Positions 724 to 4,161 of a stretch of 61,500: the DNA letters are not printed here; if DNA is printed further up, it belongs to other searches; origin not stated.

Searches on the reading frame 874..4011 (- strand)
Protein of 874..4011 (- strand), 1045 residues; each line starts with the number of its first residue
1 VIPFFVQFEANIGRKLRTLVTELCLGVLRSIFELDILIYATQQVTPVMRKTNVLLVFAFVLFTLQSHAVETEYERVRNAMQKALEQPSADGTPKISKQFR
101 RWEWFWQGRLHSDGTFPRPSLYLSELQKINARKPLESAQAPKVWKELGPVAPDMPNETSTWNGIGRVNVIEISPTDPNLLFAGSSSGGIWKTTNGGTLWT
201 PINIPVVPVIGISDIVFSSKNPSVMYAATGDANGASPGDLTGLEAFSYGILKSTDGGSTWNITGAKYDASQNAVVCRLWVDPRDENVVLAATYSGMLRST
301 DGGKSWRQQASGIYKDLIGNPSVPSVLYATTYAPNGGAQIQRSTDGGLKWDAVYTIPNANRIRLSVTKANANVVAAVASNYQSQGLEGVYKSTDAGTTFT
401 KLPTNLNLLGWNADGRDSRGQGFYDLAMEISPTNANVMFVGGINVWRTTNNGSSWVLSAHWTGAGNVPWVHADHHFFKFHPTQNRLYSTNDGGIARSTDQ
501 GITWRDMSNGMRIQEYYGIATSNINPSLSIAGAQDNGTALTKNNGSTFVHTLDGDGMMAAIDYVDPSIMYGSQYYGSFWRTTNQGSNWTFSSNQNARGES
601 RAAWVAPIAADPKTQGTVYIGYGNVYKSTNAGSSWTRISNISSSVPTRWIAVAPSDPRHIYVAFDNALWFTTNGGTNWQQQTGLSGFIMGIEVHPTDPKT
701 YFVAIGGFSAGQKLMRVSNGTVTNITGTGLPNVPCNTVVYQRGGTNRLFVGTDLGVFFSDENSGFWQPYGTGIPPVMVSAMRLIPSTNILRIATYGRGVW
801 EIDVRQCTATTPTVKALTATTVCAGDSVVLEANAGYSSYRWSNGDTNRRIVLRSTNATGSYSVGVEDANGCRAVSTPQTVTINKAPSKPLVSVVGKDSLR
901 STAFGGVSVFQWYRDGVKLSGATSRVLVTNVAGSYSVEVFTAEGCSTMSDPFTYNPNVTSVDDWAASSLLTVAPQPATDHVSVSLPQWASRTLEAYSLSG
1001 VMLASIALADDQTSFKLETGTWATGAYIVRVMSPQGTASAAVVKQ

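Call 67: search_protein_families(library=pfam, proteins=[window:874-4011:-], max_evalue=0.00001)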
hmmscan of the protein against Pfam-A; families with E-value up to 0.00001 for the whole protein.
window:874-4011:- (1045 aa): 1 family
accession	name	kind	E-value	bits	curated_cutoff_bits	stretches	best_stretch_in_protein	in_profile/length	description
PF15902.12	Sortilin-Vps10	-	1.1e-22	81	33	1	296-415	3-125/446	Sortilin, neurotensin receptor 3,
